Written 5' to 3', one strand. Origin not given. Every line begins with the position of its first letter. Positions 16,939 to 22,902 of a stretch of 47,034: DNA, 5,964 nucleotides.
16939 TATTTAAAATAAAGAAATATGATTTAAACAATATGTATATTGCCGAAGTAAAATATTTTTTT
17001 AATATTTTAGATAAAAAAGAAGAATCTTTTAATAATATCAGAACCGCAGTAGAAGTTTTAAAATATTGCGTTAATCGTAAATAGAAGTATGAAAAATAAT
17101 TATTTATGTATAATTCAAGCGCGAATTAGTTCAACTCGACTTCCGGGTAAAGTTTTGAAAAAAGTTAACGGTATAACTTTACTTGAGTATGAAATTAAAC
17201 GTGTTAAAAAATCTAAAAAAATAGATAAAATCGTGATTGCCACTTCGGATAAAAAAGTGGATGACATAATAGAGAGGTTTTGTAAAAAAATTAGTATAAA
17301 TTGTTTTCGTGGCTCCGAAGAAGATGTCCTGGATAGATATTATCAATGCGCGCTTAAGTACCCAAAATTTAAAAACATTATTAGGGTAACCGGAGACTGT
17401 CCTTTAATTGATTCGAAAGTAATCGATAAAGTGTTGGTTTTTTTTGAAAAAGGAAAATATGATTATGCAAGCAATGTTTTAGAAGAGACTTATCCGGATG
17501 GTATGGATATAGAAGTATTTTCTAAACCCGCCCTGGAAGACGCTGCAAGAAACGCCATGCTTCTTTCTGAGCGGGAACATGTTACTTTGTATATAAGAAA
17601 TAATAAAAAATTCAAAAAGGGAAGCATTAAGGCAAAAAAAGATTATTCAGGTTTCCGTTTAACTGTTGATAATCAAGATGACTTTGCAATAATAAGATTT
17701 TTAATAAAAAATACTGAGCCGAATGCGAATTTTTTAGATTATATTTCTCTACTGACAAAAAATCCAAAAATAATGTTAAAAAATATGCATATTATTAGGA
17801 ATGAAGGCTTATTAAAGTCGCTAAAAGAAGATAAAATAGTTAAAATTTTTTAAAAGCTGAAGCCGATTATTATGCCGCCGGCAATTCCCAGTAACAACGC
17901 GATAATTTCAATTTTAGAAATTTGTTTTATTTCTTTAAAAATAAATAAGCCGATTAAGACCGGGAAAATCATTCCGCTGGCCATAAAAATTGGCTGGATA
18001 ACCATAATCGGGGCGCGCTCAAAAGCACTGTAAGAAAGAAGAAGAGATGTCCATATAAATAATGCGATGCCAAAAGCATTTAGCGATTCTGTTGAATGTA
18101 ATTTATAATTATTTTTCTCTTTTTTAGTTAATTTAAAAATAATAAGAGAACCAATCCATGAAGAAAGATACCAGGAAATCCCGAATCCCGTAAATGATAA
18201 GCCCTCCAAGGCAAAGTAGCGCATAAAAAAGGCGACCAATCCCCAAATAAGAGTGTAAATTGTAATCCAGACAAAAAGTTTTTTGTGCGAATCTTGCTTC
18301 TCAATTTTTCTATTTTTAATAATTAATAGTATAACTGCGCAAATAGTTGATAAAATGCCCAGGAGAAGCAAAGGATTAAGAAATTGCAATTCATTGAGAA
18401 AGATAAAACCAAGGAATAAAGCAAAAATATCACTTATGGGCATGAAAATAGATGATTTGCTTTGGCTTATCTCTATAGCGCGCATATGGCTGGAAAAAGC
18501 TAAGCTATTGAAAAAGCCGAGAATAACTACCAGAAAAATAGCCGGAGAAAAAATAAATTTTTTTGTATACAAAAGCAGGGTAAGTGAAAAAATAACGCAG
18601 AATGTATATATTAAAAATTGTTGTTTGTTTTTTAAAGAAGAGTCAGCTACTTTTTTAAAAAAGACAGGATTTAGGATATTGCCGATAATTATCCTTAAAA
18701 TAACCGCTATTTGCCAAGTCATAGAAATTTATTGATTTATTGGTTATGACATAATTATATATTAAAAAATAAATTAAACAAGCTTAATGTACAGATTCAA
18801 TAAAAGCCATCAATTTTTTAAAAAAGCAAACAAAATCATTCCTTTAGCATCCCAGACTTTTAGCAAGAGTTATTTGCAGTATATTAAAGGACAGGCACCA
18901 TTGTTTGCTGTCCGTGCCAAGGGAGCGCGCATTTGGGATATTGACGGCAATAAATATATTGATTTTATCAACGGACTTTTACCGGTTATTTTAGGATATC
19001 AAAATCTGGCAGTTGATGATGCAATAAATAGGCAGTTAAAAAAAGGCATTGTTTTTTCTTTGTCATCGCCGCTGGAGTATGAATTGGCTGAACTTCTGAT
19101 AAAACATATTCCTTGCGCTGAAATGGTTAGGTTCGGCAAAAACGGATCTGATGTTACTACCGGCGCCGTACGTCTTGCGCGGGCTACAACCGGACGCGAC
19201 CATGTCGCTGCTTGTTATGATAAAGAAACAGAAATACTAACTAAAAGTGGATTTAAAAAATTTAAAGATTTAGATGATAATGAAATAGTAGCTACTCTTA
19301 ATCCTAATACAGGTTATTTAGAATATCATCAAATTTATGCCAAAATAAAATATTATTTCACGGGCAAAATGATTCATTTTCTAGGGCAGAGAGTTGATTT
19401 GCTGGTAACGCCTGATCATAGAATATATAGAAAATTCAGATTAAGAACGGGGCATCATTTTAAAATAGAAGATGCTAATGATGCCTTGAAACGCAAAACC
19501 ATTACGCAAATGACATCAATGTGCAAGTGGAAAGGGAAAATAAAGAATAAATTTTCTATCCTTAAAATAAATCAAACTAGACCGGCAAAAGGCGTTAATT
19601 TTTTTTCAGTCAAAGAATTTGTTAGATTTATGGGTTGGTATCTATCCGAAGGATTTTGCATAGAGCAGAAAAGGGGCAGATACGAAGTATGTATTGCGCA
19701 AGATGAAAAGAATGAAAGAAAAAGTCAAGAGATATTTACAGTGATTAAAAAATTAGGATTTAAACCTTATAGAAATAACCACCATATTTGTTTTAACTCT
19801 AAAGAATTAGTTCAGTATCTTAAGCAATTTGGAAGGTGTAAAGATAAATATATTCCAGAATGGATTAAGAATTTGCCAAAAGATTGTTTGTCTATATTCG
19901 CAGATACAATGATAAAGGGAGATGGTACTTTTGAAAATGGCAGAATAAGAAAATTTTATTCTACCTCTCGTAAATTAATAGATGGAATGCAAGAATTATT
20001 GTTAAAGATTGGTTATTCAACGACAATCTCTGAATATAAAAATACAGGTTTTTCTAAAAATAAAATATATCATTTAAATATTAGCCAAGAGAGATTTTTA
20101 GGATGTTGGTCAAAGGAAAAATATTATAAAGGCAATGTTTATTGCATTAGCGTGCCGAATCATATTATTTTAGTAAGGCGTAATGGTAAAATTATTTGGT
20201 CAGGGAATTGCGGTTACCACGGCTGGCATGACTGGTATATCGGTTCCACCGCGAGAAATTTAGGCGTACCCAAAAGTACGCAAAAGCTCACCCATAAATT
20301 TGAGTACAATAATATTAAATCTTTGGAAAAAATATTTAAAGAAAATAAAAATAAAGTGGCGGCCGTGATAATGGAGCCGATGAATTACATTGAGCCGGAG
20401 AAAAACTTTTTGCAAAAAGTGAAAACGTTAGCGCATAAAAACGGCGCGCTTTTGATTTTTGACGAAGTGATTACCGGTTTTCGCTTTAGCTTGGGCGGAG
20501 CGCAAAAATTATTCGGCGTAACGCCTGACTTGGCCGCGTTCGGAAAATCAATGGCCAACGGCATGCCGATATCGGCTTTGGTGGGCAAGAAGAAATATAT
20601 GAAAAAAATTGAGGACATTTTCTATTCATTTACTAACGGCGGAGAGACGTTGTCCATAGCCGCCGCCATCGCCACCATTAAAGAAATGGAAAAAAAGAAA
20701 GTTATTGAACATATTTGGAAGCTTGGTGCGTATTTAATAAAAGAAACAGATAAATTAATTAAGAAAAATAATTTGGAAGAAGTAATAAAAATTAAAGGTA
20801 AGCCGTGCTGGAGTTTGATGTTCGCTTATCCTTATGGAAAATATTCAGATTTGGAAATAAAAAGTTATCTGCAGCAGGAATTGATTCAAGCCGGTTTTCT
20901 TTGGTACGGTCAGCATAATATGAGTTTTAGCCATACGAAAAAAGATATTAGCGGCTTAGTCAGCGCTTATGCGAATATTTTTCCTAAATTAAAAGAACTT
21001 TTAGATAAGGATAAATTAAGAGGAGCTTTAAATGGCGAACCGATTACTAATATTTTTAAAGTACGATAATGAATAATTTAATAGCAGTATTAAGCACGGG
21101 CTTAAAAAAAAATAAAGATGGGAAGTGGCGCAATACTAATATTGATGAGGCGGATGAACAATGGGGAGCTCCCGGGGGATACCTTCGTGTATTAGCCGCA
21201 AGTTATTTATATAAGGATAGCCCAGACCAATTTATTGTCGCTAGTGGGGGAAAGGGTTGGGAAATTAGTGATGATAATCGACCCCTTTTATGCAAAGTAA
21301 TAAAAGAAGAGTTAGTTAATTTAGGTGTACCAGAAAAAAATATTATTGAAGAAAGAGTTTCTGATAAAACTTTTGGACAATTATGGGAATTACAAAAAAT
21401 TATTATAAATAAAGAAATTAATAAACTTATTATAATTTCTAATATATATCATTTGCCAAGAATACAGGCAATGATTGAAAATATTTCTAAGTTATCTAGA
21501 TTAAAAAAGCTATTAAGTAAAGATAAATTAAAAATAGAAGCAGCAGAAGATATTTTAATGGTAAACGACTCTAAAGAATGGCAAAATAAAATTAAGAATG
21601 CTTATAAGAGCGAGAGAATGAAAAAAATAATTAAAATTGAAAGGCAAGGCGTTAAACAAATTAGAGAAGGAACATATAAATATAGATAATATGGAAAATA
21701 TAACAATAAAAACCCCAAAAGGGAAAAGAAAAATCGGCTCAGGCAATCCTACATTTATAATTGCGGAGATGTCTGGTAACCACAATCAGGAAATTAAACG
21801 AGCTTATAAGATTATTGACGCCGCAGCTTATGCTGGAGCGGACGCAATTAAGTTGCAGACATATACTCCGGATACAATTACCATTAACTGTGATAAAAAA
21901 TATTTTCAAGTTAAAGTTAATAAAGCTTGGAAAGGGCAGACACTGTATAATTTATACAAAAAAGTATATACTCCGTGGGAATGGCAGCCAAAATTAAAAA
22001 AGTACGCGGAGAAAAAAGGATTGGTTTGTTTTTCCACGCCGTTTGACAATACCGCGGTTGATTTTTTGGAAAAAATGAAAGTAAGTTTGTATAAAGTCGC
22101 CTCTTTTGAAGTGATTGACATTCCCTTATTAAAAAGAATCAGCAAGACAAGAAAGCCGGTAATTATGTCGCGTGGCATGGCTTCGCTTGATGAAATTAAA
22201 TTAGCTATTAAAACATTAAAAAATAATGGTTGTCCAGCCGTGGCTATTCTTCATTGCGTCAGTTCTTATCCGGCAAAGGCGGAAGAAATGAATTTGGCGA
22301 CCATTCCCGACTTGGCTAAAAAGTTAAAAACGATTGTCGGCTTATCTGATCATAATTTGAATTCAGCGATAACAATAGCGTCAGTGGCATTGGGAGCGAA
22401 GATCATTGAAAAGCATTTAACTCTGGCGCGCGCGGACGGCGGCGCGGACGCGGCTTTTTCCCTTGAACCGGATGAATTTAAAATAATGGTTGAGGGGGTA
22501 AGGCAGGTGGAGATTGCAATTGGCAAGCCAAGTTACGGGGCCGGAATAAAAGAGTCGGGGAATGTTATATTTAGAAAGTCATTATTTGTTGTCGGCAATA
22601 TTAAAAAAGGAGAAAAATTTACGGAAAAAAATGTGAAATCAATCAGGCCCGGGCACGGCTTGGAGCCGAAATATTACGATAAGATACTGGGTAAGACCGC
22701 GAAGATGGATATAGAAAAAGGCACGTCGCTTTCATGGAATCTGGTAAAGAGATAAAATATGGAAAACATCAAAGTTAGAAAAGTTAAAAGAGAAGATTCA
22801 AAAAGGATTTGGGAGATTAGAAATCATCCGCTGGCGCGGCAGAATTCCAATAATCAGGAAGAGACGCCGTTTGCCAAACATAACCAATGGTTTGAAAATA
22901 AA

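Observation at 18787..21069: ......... intein inside a HemL-like sugar aminotransferase of the nonulosonic acid cluster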

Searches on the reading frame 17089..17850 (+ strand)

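Call 10: search_protein_families(library=pfam, proteins=[window:17089-17850:+], max_evalue=0.001)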
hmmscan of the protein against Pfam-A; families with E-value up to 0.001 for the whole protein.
window:17089-17850:+ (254 aa): 2 families
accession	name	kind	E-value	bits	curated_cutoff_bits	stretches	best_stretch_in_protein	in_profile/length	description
PF02348.25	CTP_transf_3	-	2.3e-36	126.1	22.6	1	7-222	2-205/217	Cytidylyltransferase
PF12804.13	NTP_transf_3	-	0.00032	21.3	27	1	21-128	16-120/160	MobA-like NTP transferase domain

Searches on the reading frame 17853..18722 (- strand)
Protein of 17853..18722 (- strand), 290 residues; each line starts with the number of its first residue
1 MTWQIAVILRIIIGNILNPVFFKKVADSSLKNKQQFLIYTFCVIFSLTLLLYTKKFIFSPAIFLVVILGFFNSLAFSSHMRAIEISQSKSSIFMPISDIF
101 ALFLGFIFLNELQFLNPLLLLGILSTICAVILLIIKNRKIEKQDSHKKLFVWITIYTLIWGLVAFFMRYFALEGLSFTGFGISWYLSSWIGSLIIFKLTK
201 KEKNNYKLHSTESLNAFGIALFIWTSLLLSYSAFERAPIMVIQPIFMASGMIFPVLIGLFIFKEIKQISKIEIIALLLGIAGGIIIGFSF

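Call 10: search_protein_families(library=pfam, proteins=[window:17853-18722:-], max_evalue=0.001)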
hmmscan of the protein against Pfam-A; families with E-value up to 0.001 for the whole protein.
window:17853-18722:- (290 aa): 1 family
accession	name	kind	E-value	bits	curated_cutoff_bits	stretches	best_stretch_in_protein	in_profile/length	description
PF00892.27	EamA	-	7.7e-05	23.4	28.2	0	36-134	35-134/135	EamA-like transporter family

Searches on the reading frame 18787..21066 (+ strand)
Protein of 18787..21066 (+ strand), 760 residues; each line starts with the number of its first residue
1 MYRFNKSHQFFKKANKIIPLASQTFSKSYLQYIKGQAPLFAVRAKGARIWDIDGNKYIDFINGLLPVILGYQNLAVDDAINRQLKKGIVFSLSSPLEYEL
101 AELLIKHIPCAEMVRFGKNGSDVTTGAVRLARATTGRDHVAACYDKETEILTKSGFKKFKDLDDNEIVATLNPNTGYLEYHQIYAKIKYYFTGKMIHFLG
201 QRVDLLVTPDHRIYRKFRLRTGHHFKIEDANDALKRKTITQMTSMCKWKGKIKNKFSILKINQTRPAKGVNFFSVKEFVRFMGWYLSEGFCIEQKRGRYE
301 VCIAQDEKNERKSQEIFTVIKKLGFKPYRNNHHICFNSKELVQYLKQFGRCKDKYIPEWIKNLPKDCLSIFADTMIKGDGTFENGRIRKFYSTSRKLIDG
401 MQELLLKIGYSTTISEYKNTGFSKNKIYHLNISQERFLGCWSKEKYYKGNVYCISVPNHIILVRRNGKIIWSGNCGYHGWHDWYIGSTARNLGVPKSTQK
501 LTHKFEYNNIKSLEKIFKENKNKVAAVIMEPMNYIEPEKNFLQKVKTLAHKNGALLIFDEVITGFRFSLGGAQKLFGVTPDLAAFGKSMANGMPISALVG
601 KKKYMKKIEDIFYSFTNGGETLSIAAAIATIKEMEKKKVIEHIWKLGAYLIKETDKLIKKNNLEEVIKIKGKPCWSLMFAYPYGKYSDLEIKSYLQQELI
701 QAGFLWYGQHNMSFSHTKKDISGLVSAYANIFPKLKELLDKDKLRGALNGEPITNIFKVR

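Call 4: search_protein_families(library=pfam, proteins=[window:18787-21066:+], max_evalue=1)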
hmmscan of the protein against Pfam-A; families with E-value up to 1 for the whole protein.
window:18787-21066:+ (760 aa): 3 families
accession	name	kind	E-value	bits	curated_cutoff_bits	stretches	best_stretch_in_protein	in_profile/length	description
PF00202.27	Aminotran_3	-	2.3e-48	165.3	30.5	2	500-672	167-342/403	Aminotransferase class-III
PF14528.11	LAGLIDADG_3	-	3.8e-07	30.7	22.5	1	374-435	9-71/82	LAGLIDADG-like domain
PF13031.12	DUF3892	-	0.026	15.5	22.3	1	607-664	13-68/71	Protein of unknown function (DUF3892)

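Call 5: search_protein_families(library=ncbifam, proteins=[window:18787-21066:+], max_evalue=1)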
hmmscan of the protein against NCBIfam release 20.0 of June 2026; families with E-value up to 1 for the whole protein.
window:18787-21066:+ (760 aa): 75 families (the best 25 are shown)
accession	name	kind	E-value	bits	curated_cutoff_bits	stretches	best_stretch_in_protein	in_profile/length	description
NF004856.0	PRK06209.1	equivalog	5.2e-113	377.9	486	2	477-758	151-438/450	glutamate-1-semialdehyde 2,1-aminomutase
NF000818.0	PRK00062.1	subfamily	2.4e-79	267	398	2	488-730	158-422/429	glutamate-1-semialdehyde 2,1-aminomutase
TIGR00713.1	hemL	equivalog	5.3e-76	256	527.3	2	475-671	138-350/423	glutamate-1-semialdehyde 2,1-aminomutase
NF041362.1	GntE_guanitoxin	equivalog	3.2e-73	246.7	525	2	491-685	175-371/426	guanitoxin biosynthesis PLP-dependent transaminase GntE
NF009055.0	PRK12389.1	equivalog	9e-67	225.5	637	2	487-736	158-429/431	glutamate-1-semialdehyde 2,1-aminomutase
NF005993.0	PRK08117.1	subfamily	2.1e-45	155.2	574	2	503-662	185-351/433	aspartate aminotransferase family protein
NF004426.0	PRK05769.1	equivalog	6.1e-45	153.8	552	2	510-672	205-371/441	acetyl ornithine aminotransferase family protein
TIGR00707.1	argD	subfamily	1.1e-43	149.5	410.05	2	505-672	155-321/381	acetylornithine/succinylornithine family transaminase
NF006228.0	PRK08360.1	equivalog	8.1e-42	143.3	608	2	510-664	189-350/443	aspartate aminotransferase family protein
NF001864.0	PRK00615.1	equivalog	2e-38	132.1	706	2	496-664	174-349/433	glutamate-1-semialdehyde aminotransferase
NF006368.0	PRK08593.1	equivalog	3.6e-38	131.3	570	2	507-663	187-354/448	aspartate aminotransferase family protein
NF002797.0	PRK02936.1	equivalog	3e-37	128.3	496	2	504-672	151-319/385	acetylornithine transaminase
NF045634.1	LeuMetRace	equivalog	6.8e-35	120.6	800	2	523-665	204-351/432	leucine/methionine racemase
NF002874.0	PRK03244.1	equivalog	2.7e-34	118.6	457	2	505-657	168-322/399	acetylornithine transaminase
NF004718.0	PRK06062.1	subfamily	4.2e-34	117.9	472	2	512-662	205-364/454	hypothetical protein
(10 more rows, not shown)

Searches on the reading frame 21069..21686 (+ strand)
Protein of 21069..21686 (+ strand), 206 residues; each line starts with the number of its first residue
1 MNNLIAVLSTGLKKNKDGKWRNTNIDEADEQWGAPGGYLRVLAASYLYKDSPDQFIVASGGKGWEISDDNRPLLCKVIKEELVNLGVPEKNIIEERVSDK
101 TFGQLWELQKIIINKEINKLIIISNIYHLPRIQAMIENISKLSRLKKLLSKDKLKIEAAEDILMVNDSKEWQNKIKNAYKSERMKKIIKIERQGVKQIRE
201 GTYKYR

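Call 10: search_protein_families(library=pfam, proteins=[window:21069-21686:+], max_evalue=0.001)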
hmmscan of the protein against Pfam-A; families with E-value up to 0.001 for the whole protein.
window:21069-21686:+ (206 aa): 1 family
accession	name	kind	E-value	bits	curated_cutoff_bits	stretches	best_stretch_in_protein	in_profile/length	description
PF02698.23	DUF218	-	4.6e-12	46.4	27.6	1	39-140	15-104/133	DUF218 domain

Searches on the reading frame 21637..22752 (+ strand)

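Call 10: search_protein_families(library=pfam, proteins=[window:21637-22752:+], max_evalue=0.001)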
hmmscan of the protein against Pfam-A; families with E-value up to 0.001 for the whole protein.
window:21637-22752:+ (372 aa): 2 families
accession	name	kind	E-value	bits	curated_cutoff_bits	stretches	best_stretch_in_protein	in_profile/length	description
PF03102.20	NeuB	-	1.1e-88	297.2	22.1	1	59-297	1-238/241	NeuB family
PF08666.17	SAF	-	6.8e-12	46.2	21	1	314-370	2-62/63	SAF domain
